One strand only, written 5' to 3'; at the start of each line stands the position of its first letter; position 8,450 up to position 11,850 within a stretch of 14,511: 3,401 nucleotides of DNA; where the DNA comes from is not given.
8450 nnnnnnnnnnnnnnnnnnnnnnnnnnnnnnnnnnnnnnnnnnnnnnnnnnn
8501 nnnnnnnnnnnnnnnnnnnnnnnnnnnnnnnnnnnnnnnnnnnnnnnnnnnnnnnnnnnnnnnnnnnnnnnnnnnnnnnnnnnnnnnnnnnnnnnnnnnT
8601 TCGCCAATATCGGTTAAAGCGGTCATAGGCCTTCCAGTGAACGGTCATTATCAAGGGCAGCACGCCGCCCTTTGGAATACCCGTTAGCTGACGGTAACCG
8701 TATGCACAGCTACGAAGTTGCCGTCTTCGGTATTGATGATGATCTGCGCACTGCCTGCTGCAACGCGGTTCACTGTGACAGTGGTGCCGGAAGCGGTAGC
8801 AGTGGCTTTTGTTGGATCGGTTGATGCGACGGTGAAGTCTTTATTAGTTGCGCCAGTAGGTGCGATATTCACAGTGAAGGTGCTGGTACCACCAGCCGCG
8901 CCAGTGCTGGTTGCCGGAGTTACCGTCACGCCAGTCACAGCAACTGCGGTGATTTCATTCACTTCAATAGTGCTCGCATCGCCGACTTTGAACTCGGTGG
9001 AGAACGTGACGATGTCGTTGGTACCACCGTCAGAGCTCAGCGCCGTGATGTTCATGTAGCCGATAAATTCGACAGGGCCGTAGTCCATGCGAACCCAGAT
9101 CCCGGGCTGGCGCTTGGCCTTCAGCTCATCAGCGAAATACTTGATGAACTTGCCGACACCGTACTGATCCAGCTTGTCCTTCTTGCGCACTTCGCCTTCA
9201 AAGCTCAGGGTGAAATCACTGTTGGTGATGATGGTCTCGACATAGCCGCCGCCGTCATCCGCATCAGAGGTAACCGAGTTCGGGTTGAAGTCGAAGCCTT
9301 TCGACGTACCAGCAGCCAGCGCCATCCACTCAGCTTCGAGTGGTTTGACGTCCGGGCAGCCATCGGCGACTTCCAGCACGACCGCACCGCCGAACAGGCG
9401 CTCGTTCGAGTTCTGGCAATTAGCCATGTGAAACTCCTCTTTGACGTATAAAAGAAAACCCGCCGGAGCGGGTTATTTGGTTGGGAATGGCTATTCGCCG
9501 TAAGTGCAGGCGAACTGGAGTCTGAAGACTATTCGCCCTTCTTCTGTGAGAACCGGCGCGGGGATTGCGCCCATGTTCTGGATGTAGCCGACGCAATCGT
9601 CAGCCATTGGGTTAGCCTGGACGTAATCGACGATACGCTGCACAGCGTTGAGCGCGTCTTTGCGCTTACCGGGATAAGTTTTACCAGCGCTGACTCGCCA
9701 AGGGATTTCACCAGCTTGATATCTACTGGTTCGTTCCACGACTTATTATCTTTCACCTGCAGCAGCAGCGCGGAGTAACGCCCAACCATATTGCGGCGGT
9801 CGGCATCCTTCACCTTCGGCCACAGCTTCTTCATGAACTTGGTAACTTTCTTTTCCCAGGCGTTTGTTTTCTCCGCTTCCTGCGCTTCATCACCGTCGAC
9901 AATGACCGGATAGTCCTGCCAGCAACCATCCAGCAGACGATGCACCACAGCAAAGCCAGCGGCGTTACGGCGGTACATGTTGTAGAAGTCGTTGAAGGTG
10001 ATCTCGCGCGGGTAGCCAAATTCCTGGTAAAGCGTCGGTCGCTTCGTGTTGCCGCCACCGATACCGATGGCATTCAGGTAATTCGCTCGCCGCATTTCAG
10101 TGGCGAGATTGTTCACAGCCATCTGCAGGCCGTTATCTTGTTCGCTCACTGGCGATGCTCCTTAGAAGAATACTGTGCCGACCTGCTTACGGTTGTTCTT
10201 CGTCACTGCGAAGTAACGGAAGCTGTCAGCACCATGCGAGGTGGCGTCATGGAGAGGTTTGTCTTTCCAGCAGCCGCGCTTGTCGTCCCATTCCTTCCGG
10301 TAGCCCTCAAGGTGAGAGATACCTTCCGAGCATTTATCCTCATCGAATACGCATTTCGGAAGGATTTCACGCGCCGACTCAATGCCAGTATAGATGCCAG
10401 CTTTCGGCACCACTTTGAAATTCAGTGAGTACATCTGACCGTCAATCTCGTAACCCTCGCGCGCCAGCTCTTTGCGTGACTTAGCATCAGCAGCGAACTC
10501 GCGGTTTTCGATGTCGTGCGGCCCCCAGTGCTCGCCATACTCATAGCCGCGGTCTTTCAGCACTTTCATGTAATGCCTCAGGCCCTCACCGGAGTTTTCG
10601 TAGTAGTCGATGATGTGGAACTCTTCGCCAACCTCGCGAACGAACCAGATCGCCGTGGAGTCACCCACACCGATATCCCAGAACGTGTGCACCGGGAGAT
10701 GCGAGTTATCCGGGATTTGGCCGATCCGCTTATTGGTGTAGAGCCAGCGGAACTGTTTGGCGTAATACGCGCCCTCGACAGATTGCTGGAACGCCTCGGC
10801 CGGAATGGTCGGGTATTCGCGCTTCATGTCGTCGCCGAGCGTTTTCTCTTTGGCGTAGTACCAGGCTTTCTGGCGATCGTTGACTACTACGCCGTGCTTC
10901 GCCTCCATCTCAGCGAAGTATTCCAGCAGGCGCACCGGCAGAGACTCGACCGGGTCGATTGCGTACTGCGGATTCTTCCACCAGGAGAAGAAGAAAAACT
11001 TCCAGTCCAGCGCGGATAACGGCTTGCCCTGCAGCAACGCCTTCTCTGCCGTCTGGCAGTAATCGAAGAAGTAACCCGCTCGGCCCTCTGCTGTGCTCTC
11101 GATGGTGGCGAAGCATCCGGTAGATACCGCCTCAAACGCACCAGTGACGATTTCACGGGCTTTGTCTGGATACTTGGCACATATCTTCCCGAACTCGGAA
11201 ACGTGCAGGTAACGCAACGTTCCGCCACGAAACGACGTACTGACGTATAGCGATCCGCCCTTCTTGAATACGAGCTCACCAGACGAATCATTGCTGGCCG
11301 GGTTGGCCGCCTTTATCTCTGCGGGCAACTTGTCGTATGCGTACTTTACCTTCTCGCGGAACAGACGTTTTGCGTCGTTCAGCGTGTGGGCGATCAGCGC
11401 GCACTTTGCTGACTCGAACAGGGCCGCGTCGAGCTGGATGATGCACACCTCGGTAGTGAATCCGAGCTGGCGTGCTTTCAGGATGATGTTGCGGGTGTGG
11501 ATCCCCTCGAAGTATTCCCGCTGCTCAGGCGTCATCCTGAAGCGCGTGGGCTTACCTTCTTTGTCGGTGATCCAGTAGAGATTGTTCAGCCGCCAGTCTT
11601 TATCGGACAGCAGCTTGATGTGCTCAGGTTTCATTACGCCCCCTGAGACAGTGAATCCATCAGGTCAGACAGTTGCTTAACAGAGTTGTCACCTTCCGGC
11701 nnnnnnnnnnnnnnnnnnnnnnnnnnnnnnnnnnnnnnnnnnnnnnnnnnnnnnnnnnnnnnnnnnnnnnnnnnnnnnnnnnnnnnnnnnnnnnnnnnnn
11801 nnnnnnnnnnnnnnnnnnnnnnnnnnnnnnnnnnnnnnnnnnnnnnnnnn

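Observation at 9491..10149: Candidate deletion junction: protein-like sequence switches reading frame at about 9700..9745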

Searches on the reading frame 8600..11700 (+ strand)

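Call 68: search_dna_similar(query=L001:13014-14483:-, collection=phages, mode=protein, max_rows=60, rows=spread)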
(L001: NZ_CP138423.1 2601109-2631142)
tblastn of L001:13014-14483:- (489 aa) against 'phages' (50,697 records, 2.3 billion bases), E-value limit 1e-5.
Records with a match: 349; places in all: 351; records where one place covers at least 80% of the query: 337.
Best place of each record, by identity: 95-99% 1; 90-95% 7; <60% 341.
By first word of the organism name: Salmonella 138; Klebsiella 57; Pseudomonas 44; Escherichia 26; Vibrio 19; Pseudoalteromonas 9; Aeromonas 7; Erwinia 6; Enterobacter 5; Mannheimia 5; and 19 more.
By host as written in the record: - 81; Klebsiella pneumoniae 32; Pseudomonas aeruginosa 20; Escherichia coli 11; Salmonella enterica subsp. enterica serovar Typhimurium 9; Salmonella enterica 9; Salmonella sp. 8; Pseudomonas aeruginosa PA14 5; and 109 more.
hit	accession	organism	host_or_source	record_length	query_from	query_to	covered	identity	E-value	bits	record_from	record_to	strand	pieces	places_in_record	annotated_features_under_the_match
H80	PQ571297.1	Klebsiella phage KO-TP1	Klebsiella oxytoca BBCO_XO_1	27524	1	489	100%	97.1%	0e+0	944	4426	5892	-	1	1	portal protein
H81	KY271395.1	Klebsiella phage 2b LV-2017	Klebsiella pneumoniae KH43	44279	1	489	100%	92.6%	0e+0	905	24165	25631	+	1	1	hypothetical protein | head morphogenesis protein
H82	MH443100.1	Erwinia phage vB_EhrS_49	Erwinia horticola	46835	1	442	90%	59.3%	4e-173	545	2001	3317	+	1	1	portal protein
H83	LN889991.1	Bacteriophage 15G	-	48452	10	472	95%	50.3%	2e-150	480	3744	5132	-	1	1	record has no annotation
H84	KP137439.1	Mannheimia phage vB_MhS_3927AP1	Mannheimia haemolytica 3927A serotype A6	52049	15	446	88%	53.0%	4e-149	476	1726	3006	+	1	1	portal protein | terminase large subunit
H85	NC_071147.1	Klebsiella phage KP591P1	Klebsiella pneumoniae DA591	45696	9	446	90%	44.1%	9e-108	357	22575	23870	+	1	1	portal protein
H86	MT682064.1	Klebsiella virus KpV2811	Klebsiella pneumoniae capsular type K1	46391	9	446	90%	43.3%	3e-107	356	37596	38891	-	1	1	hypothetical protein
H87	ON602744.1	Klebsiella phage VLCpiS13b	Klebsiella pneumoniae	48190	9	446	90%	43.2%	9e-106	352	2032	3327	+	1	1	portal protein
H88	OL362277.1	Klebsiella phage 6991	Klebsiella pneumoniae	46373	9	446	90%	43.2%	2e-106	353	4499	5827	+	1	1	portal (connector) protein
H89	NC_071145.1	Klebsiella phage VLCpiS13e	Klebsiella pneumoniae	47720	9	446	90%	43.0%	2e-105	351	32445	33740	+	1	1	portal protein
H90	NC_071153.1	Klebsiella phage BUCT610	Klebsiella pneumoniae 1119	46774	9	446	90%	42.9%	8e-106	352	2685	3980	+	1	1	portal protein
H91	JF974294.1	Aeromonas phage pIS4-A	Aeromonas sp. IS4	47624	9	446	90%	42.6%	2e-105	350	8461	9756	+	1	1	hypothetical protein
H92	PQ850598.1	Escherichia phage ClaudiaMuster_Bas77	Escherichia coli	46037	9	446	90%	41.3%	4e-106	352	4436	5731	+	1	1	portal protein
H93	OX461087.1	Escherichia phage EcoIv28_Lewi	wastewater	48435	9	446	90%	41.0%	3e-105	350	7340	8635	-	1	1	record has no annotation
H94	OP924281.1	Salmonella phage vB_Se_EI_sp2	Salmonella enterica subsp. enterica ...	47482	9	446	90%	41.0%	9e-104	346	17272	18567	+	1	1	record has no annotation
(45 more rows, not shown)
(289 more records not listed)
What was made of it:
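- Tried and rejected: All but one of the 60 rows listed are single pieces of normal span, and the exception (Streptomyces phage SF3, 2 pieces) also has normal span (call 68).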

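Call 75: find_homologous_proteins(query=L001:13824-14183:-, max_evalue=1e-8)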
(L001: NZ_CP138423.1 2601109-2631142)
Query L001:13824-14183:- (120 aa): 21 proteins with E <= 1e-8 among 27 candidates.
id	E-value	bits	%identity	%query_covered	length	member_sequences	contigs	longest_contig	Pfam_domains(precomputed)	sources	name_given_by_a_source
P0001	8.3e-55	202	94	82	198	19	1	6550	PF06381.17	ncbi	ncbi:TPA: DUF1073 domain-containing protein, partial [Klebsiella pneumoniae]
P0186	9.7e-48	179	87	76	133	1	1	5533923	-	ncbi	-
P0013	1.5e-46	175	75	98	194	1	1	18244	-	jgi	jgi:hypothetical protein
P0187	1.9e-46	175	94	70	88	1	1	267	-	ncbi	ncbi:DUF1073 domain-containing protein, partial [Klebsiella pneumoniae]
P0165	4.8e-43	164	87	69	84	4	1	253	-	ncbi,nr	ncbi:DUF1073 domain-containing protein, partial [Klebsiella pneumoniae]|nr:DUF1073 domain-containing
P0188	9.2e-40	153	93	62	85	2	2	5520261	-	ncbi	-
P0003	2.7e-37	145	92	63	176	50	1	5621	-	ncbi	ncbi:DUF1073 domain-containing protein, partial [Enterobacter kobei]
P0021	8.8e-35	137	62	87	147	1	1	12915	PF06381.17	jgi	jgi:hypothetical protein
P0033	2.3e-33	133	84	62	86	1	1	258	-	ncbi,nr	ncbi:DUF1073 domain-containing protein, partial [Klebsiella pneumoniae]|nr:DUF1073 domain-containing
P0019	1.8e-26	110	90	50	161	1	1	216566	-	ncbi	ncbi:hypothetical protein [Escherichia coli]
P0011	1.7e-24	104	74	54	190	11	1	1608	-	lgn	-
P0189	2.3e-22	97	81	48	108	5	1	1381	-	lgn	-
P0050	3.3e-21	93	79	48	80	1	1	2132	-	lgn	-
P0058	5.6e-20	89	76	49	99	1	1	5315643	-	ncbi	-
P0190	2.3e-19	87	53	63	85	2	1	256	-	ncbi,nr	ncbi:DUF1073 domain-containing protein, partial [Klebsiella pneumoniae]|nr:DUF1073 domain-containing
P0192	2.5e-18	84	52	66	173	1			PF06381.17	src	-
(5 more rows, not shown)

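Call 81: search_solved_structures(query=L001:13014-14483:-, max_evalue=0.01, show_alignments=1)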
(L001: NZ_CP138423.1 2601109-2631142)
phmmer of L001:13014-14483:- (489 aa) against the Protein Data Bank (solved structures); distinct sequences matched with E-value up to 0.01: 1.
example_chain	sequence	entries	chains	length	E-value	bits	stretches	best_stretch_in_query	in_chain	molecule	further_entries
9yin_A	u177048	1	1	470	6.3e-93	315.1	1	22-454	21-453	Sf11 portal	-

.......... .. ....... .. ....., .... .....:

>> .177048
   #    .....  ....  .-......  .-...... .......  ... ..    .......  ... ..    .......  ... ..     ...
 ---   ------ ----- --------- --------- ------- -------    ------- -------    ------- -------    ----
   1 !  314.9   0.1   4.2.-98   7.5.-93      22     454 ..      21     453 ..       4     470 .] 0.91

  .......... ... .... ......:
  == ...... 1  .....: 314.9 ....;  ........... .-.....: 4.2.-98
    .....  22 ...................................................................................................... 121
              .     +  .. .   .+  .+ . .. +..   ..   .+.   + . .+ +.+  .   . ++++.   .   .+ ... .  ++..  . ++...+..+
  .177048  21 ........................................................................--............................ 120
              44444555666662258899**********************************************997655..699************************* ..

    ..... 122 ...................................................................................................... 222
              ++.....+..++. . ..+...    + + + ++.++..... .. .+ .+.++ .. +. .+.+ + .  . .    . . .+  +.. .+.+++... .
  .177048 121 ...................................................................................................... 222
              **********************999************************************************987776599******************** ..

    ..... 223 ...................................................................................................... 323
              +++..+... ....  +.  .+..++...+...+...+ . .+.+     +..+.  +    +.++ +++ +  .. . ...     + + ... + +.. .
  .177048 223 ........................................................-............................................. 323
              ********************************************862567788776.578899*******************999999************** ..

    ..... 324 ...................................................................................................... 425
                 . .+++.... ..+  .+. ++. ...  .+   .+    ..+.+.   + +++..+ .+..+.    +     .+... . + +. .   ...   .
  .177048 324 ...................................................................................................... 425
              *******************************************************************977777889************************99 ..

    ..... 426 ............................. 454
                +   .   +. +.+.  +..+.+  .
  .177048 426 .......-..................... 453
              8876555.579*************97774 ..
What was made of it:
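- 9667..10149 (-): Portal gene remnant, codons 1-161 (GTG start, AAGGAG ribosome-binding site 8 nt upstream). The full-length relative matches the solved Sf11 portal, PDB 9yin, E 6e-93 (call 81).
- On Phage portal protein, Sf11-like / DUF1073 (PF06381, PHROG 146): That portal matches PDB 9yin 'Sf11 portal', E 6e-93 (call 81).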

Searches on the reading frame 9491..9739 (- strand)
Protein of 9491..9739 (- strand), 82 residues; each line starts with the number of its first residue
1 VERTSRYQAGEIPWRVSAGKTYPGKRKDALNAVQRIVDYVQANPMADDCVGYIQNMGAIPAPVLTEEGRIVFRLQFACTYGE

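Call 8: search_protein_families(library=pfam, proteins=[window:9491-9739:-], max_evalue=0.01)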
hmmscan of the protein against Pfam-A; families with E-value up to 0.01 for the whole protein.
window:9491-9739:- (82 aa): 1 family
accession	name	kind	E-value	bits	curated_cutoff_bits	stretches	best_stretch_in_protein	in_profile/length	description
PF23842.1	Phage_tail_terminator_3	-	7.4e-21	74.9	27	1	25-82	69-125/125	Phage tail termination protein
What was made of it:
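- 9491..9667 (-): Tail-terminator gene remnant: codons 70-127 plus stop, in their native frame, with no start codon of their own. Pfam PF23842 positions 69-125 of 125, E 7e-21 (call 8).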

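Call 9: search_protein_families(library=phrogs, proteins=[window:9491-9739:-], max_evalue=0.001)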
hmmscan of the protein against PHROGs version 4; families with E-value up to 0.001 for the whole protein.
window:9491-9739:- (82 aa): 1 family
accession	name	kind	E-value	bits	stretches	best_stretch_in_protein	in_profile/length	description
phrog_782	-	unknown function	2.7e-21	77.1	1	27-81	74-128/129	-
